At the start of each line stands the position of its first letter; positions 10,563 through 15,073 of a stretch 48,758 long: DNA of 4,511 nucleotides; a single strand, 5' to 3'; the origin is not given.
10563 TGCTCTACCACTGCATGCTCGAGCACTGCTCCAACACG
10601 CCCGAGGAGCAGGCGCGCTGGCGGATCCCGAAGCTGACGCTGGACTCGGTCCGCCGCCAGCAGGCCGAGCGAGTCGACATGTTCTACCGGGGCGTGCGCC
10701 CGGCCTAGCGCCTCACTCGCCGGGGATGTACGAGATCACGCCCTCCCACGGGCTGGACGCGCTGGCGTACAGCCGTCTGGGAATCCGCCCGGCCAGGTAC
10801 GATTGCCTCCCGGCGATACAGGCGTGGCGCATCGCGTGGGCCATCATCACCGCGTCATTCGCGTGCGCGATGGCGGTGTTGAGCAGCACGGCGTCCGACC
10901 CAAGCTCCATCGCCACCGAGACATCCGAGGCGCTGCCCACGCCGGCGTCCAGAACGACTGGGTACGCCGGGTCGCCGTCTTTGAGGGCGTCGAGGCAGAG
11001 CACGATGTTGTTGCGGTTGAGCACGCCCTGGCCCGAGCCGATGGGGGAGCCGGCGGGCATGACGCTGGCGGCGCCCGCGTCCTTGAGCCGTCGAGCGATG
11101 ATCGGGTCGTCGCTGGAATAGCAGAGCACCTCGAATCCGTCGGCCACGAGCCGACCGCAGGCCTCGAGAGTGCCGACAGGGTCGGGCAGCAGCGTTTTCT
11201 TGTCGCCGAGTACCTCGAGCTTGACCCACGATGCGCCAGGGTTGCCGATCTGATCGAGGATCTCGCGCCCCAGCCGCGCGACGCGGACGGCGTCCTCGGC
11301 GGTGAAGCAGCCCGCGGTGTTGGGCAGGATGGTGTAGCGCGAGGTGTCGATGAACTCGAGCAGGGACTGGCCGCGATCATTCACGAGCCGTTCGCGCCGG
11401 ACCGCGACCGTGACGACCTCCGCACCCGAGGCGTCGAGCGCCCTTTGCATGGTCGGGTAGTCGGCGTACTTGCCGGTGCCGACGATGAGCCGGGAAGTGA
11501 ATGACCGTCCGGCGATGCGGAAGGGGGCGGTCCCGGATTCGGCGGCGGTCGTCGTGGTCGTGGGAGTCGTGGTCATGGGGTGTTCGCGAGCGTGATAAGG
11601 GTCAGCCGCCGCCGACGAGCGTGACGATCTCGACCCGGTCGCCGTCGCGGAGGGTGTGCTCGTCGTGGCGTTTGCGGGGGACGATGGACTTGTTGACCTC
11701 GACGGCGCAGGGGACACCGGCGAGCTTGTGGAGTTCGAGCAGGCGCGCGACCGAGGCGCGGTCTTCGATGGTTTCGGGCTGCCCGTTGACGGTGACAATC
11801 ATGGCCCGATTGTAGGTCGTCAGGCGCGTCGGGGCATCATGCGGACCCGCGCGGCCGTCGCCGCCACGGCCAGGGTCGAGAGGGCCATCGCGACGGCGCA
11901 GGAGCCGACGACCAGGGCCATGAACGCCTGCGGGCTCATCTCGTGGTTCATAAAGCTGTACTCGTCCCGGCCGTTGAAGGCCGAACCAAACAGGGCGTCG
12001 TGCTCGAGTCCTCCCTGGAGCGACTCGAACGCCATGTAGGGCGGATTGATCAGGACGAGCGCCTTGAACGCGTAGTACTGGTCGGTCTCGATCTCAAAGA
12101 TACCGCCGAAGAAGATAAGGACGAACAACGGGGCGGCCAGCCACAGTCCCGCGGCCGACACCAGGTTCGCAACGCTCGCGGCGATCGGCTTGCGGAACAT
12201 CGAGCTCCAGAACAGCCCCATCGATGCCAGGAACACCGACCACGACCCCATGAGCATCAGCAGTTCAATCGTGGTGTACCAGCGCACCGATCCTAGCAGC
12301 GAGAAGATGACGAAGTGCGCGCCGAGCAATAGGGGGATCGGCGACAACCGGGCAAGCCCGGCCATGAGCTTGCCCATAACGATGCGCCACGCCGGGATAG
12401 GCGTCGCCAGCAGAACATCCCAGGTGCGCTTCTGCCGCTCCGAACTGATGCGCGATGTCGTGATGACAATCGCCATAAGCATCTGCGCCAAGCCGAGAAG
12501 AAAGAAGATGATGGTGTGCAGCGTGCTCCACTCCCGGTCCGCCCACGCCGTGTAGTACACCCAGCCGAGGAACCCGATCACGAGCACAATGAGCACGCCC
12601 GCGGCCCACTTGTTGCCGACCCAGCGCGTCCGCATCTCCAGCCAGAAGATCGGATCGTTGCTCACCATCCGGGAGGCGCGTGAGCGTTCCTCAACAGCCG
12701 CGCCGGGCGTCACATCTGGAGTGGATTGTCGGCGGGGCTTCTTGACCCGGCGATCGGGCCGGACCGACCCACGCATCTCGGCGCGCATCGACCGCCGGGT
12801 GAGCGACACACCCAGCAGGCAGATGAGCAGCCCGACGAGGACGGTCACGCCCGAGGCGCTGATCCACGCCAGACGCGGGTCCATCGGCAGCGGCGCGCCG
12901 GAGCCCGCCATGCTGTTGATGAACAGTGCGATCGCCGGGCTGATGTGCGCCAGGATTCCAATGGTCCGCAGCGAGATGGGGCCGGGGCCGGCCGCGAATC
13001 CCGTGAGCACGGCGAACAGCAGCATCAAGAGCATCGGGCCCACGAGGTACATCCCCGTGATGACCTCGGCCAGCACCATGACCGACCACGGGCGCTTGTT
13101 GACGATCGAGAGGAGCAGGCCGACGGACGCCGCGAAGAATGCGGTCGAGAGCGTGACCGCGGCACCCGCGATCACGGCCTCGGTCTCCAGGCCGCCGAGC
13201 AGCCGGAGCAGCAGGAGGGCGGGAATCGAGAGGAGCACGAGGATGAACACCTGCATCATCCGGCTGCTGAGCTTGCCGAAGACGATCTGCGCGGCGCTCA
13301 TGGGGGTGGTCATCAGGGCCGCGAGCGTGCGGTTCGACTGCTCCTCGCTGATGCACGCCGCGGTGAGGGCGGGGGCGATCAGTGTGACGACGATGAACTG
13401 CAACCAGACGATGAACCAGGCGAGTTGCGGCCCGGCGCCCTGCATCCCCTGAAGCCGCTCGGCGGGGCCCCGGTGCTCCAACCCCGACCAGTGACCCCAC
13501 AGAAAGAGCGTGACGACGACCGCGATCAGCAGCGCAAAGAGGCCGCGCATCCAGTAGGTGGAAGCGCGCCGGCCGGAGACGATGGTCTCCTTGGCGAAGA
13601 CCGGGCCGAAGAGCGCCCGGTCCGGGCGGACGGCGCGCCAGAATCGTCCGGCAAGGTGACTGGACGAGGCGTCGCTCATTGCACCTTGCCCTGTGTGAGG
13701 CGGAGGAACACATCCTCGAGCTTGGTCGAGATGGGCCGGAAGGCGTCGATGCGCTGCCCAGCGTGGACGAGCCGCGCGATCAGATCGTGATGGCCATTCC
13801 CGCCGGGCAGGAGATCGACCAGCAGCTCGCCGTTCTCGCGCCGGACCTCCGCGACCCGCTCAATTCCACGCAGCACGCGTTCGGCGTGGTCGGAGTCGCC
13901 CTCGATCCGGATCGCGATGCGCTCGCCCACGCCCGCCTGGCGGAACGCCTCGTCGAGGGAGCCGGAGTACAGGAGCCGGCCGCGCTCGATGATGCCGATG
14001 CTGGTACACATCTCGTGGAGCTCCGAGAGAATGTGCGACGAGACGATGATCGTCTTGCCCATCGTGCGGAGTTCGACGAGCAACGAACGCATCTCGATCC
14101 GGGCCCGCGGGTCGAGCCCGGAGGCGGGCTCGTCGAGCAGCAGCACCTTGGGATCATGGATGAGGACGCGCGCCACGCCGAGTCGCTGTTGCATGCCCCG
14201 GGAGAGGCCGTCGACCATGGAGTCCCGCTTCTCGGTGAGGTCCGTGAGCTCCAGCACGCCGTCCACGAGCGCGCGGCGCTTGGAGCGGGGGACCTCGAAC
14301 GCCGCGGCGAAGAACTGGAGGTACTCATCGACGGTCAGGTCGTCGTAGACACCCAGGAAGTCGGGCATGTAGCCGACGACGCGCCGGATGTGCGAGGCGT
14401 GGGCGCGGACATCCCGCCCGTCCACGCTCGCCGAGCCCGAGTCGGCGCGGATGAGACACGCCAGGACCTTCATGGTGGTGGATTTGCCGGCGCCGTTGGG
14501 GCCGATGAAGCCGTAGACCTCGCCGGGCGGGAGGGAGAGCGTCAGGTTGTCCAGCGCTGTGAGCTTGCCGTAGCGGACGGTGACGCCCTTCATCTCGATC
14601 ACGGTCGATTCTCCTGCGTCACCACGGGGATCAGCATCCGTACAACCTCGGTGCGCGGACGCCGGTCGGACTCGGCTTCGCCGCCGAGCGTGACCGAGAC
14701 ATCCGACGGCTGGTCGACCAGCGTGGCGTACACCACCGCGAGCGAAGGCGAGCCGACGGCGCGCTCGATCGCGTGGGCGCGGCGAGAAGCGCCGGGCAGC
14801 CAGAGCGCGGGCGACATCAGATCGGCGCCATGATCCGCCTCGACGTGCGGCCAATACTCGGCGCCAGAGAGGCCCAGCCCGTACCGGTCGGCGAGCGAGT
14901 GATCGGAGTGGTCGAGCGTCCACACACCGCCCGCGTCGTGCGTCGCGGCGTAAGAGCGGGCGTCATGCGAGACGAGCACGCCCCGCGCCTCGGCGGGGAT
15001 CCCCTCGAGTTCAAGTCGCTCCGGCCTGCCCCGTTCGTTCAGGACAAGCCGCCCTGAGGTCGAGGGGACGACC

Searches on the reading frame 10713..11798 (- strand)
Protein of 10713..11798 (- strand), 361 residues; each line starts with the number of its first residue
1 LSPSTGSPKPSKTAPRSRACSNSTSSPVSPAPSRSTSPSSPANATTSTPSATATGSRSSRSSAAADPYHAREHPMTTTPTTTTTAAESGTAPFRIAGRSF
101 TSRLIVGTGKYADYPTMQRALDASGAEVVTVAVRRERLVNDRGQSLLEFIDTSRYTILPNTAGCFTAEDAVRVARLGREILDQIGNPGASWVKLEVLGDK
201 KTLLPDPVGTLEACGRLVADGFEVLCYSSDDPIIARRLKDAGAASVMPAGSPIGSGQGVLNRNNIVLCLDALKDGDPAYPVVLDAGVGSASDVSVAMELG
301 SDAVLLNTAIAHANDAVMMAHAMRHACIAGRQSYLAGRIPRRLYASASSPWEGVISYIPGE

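Call 8: search_protein_families(library=pfam, proteins=[window:10713-11798:-], max_evalue=0.0001)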
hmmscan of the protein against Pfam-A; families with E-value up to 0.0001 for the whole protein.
window:10713-11798:- (361 aa): 1 family
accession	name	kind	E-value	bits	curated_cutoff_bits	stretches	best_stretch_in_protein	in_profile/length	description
PF05690.20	ThiG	-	1.4e-97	326.4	23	1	95-350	2-247/247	Thiazole biosynthesis protein ThiG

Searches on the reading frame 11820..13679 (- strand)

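Call 8: search_protein_families(library=pfam, proteins=[window:11820-13679:-], max_evalue=0.0001)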
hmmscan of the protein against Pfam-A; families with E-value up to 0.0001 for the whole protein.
window:11820-13679:- (619 aa): 3 families
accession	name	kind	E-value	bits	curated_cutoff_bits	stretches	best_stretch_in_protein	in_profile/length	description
PF12679.13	ABC2_membrane_2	-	1.8e-17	64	27.2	2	378-602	72-275/283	ABC-2 family transporter protein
PF12730.13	ABC2_membrane_4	-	2.1e-10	41.3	27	1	49-208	18-176/179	ABC-2 family transporter protein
PF12698.13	ABC2_membrane_3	-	1.8e-05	24.5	31.6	0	390-554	164-315/347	ABC-2 family transporter protein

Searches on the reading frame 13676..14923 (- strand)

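Call 8: search_protein_families(library=pfam, proteins=[window:13676-14923:-], max_evalue=0.0001)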
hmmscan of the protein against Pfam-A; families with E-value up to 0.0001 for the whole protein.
window:13676-14923:- (415 aa): 2 families
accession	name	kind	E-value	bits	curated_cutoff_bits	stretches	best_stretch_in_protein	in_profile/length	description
PF00005.33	ABC_tran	-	1.8e-29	103.5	25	1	124-267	1-136/137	ABC transporter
PF13304.12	AAA_21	-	5e-12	46.9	27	1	239-299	237-300/304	AAA domain, putative AbiEii toxin, Type IV TA system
